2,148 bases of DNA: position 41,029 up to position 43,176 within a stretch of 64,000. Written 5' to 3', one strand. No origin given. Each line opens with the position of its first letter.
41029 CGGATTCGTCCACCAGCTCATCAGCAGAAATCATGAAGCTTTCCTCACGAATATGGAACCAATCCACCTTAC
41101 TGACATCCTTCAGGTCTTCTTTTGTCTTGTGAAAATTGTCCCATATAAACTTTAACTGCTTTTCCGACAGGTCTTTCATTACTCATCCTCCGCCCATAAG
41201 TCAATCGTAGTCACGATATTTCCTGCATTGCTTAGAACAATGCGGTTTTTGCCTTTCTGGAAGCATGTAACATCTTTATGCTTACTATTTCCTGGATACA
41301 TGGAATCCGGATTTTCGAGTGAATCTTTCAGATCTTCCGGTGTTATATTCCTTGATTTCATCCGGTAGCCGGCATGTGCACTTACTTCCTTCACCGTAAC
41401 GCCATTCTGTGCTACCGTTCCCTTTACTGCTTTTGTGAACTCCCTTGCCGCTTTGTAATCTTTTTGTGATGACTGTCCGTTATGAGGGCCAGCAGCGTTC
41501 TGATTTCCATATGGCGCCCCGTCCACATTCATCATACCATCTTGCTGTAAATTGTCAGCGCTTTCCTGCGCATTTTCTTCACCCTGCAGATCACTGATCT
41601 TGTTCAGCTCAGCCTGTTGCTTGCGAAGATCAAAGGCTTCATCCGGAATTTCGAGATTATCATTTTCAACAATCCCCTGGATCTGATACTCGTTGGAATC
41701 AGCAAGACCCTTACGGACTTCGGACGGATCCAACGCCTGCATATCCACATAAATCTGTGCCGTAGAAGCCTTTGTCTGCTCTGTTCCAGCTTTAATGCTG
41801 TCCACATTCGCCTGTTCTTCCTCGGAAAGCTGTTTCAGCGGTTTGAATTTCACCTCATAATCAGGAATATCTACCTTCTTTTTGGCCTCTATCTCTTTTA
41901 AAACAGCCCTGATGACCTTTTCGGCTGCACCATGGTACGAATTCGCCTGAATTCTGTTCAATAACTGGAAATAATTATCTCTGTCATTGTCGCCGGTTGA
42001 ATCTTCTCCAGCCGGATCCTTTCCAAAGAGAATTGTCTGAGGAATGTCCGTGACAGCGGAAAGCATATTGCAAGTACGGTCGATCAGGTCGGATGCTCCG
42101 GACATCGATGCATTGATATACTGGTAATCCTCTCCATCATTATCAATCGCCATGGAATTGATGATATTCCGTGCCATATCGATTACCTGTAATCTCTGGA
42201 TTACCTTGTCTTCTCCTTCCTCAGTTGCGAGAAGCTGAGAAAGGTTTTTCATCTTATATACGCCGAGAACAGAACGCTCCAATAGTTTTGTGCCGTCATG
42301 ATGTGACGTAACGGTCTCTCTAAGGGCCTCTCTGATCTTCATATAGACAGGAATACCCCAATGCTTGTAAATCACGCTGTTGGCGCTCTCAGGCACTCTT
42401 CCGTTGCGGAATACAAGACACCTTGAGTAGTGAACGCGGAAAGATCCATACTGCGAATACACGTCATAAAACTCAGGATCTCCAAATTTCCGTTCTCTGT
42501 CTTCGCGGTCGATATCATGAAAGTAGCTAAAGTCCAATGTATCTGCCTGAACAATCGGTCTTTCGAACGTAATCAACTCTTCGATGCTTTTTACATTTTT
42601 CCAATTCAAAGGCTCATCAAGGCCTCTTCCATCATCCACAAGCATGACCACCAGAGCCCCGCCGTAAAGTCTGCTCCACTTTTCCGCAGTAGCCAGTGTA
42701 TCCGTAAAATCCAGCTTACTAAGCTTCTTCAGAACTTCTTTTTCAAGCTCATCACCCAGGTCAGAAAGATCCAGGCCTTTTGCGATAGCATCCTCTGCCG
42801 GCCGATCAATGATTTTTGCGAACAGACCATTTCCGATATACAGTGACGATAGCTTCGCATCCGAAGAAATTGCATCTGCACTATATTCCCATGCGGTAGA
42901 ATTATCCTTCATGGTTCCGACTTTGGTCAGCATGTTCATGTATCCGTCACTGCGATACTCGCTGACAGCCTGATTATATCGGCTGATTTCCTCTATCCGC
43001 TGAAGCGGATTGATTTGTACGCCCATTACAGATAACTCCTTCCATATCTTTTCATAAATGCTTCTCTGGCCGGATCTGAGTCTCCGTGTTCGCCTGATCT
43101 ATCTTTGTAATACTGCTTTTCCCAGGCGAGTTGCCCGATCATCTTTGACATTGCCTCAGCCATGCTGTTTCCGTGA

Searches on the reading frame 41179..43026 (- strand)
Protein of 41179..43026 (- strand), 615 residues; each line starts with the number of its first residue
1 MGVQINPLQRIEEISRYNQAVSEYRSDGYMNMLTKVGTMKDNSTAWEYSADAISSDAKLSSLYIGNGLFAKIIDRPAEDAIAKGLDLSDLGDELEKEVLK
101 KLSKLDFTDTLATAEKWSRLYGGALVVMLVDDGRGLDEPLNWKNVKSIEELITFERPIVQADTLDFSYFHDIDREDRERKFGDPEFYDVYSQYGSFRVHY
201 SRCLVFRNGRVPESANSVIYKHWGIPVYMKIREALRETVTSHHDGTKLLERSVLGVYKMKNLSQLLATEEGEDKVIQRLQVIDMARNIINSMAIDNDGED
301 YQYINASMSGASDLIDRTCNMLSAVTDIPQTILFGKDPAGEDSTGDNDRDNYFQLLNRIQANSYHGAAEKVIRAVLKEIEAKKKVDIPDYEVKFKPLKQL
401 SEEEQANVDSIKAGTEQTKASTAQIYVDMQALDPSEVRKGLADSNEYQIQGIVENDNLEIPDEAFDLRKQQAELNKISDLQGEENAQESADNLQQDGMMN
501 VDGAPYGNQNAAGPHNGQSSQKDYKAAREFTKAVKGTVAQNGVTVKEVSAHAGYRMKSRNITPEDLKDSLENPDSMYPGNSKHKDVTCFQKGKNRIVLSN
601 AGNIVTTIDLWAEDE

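Call 12: search_protein_families(library=pfam, proteins=[window:41179-43026:-], max_evalue=0.01)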
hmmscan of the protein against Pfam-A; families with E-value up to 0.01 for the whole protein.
window:41179-43026:- (615 aa): 2 families
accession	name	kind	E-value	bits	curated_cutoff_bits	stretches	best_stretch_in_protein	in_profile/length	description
PF06381.16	Phage_portal_3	-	3.4e-72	243.5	33.8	1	59-414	3-353/357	Phage portal protein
PF14076.12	DUF4258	-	0.0053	17.5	25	0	549-585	2-40/71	Domain of unknown function (DUF4258)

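Call 21: search_dna_similar(query=window:41179-43026:-, collection=phages, mode=protein, max_rows=15)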
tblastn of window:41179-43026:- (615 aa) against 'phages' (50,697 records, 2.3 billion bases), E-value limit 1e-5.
Records with a match: 1780; places in all: 1781; records where one place covers at least 80% of the query: 0.
Best place of each record, by identity: <60% 1780.
By first word of the organism name: Klebsiella 478; Escherichia 336; Vibrio 266; Pseudomonas 239; Acinetobacter 93; Shigella 33; Aeromonas 31; Xanthomonas 28; Salmonella 27; Yersinia 26; and 51 more.
By host as written in the record: - 371; Klebsiella pneumoniae 215; Escherichia coli 98; Pseudomonas aeruginosa 89; Pseudomonas aeruginosa PAO1 67; Acinetobacter baumannii 44; Escherichia coli DSM 12242 43; Escherichia coli K-12 MG1655 35; and 379 more.
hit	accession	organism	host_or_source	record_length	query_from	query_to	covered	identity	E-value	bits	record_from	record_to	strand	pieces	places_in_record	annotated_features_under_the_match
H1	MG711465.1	Faecalibacterium phage FP_Brigit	Faecalibacterium prausnitzii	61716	12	449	71%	50.2%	2e-129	425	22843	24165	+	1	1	portal protein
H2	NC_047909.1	Faecalibacterium phage FP_Brigit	Faecalibacterium prausnitzii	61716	12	449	71%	50.2%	2e-129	425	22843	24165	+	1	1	portal protein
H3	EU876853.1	Iodobacter phage PhiPLPE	Iodobacter sp. CdM7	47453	4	462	75%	26.2%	4e-30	132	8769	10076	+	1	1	gp19 putative portal protein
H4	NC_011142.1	Iodobacter phage PhiPLPE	Iodobacter sp. CdM7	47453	4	462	75%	26.2%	4e-30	132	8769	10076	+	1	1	portal protein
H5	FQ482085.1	Erwinia phage phiEt88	-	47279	20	447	70%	27.5%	2e-37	155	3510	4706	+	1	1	porT: portal protein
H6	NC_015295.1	Erwinia phage phiEt88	-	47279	20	447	70%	27.5%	2e-37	155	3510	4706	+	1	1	porT: portal protein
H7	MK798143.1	Pantoea phage vB_PagM_AAM37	Pantoea agglomerans AUR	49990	19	450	70%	27.1%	4e-33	142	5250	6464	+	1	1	portal protein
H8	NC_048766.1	Pantoea phage vB_PagM_AAM37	Pantoea agglomerans AUR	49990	19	450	70%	27.1%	4e-33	142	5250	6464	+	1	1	portal protein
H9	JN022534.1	Xanthomonas phage vB_XveM_DIBBI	Xanthomonas vesicatoria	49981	19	450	70%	27.0%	4e-33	142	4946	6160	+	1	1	portal protein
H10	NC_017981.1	Xanthomonas phage vB_XveM_DIBBI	Xanthomonas vesicatoria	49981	19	450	70%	27.0%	4e-33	142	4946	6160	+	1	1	portal protein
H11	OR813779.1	Vibrio phage vB_VpM-pA2SJ1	Vibrio parahaemolyticus KCTC 2471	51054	26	449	69%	27.3%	8e-28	125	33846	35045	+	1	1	portal protein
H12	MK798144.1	Pantoea phage vB_PagM_PSKM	Pantoea agglomerans ARC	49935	19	450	70%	26.7%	3e-32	139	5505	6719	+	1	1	portal protein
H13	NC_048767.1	Pantoea phage vB_PagM_PSKM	Pantoea agglomerans ARC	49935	19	450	70%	26.7%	3e-32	139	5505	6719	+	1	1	portal protein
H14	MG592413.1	Vibrio phage 1.029.O._10N.261.55.A7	Vibrio sp.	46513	24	447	69%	27.0%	1e-21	106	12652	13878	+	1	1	coil containing protein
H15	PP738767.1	Klebsiella phage vB_KpnS_LHC_ER2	Klebsiella quasipneumoniae K6 (ATCC ...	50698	50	491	72%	25.7%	7e-25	116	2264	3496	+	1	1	hypothetical protein | head morphogenesis protein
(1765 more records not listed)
